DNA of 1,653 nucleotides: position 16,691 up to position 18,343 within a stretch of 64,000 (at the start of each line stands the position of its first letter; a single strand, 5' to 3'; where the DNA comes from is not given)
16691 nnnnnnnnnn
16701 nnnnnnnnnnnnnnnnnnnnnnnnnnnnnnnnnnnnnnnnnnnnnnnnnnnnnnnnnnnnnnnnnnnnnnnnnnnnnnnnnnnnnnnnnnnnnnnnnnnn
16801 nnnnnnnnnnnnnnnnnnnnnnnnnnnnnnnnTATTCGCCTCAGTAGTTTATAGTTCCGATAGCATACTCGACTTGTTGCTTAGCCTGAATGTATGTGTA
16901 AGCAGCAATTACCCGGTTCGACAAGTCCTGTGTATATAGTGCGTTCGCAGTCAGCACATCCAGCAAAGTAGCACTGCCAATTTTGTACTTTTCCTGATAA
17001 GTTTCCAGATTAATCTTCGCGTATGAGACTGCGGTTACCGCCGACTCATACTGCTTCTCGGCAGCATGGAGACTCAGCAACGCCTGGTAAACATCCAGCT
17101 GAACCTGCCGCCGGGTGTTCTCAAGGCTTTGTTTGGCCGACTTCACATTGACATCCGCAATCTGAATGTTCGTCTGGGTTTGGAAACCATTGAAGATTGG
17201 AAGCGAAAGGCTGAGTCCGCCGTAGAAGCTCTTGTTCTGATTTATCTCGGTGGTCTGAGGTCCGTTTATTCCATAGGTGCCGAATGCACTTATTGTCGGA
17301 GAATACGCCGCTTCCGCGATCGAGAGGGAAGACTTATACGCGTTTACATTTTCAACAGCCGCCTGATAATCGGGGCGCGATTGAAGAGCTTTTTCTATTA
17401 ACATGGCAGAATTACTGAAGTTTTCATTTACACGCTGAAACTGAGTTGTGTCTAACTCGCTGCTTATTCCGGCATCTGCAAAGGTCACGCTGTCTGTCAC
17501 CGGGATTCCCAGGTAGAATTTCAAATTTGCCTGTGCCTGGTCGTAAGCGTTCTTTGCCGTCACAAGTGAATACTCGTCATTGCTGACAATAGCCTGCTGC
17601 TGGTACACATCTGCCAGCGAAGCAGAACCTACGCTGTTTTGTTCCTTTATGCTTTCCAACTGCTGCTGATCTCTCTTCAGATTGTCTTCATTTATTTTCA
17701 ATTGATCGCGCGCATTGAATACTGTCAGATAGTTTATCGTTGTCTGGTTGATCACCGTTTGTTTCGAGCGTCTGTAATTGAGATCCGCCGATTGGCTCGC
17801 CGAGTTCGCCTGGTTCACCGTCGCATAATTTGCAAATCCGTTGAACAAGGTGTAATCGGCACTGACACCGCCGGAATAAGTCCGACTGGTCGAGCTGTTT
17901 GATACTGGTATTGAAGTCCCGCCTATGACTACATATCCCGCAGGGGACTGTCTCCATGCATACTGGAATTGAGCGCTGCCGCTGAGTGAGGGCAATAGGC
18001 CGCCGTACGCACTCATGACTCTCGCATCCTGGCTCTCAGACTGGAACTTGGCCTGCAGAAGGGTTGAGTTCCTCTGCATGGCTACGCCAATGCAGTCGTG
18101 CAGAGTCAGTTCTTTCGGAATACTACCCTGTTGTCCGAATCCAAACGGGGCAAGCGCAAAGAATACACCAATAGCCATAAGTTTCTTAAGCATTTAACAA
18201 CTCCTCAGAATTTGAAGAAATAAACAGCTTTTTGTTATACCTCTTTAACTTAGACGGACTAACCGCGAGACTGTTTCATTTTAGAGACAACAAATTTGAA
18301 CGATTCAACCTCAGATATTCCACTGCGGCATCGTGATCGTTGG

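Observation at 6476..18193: One TolC / adaptor / ATPase chassis followed by three tandem heteropairs of MacB-type permeases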

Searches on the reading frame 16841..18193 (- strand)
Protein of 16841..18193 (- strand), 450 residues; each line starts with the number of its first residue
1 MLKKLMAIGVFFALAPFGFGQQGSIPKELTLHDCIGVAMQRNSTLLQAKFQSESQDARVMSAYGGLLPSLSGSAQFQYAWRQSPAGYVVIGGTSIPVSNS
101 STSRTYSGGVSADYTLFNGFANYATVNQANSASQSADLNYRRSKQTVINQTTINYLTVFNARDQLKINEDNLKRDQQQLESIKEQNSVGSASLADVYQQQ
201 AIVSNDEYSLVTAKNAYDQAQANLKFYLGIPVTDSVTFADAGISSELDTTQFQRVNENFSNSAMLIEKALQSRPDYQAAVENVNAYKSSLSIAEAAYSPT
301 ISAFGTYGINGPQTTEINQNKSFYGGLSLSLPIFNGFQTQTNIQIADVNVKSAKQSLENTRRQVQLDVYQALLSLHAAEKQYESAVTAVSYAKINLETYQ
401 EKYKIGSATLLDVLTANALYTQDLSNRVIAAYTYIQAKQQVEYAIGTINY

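Call 4: search_protein_families(library=pfam, proteins=[window:16841-18193:-])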
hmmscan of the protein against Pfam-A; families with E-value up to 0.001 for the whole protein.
window:16841-18193:- (450 aa): 1 family
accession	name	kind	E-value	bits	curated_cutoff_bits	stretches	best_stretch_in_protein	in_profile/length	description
PF02321.23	OEP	-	6.2e-63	212.4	22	2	265-446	4-187/187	Outer membrane efflux protein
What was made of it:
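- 16841..18193 (-): TolC-family outer membrane factor (450 aa) with an N-terminal signal-like segment. Pfam OEP 212 bits (call 4).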

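Call 5: search_protein_families(library=ncbifam, proteins=[window:16841-18193:-])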
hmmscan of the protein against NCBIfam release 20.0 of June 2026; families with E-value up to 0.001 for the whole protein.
window:16841-18193:- (450 aa): 8 families
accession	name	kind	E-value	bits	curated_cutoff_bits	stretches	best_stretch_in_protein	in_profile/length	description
TIGR01844.1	type_I_sec_TolC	subfamily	5.8e-49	167.2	225.15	1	28-449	2-401/414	TolC family outer membrane protein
NF007002.0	PRK09465.1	equivalog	2.9e-32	111.8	495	1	33-449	28-427/460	outer membrane channel protein TolC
TIGR01845.1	outer_NodT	subfamily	9.2e-31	107.2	210.05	1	31-446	59-458/460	efflux transporter outer membrane subunit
NF052390.1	efflux_OMP_AbuO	equivalog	3.9e-14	52.2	700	1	37-448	29-433/447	multidrug efflux outer membrane protein AbuO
NF033143.1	efflux_OM_AdeK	equivalog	1.9e-10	40.1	900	1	144-416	164-429/480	multidrug efflux RND transporter AdeIJK outer membrane channel subunit AdeK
NF033142.1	efflux_OM_AdeC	exception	5.4e-10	38.5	975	1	131-417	155-430/465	multidrug efflux RND transporter AdeABC outer membrane channel subunit AdeC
NF047721.1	ToxDrgExpTdeA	equivalog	4.6e-08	32.4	550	1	104-445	118-449/455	toxin/drug exporter TdeA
NF007347.1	PRK09837.1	subfamily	7.1e-07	28.5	598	1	98-418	117-428/461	Cu(I)/Ag(I) efflux RND transporter outer membrane protein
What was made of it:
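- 16841..18193 (-): TIGR01844 gives 167 bits, below its cutoff of 225 (call 5).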
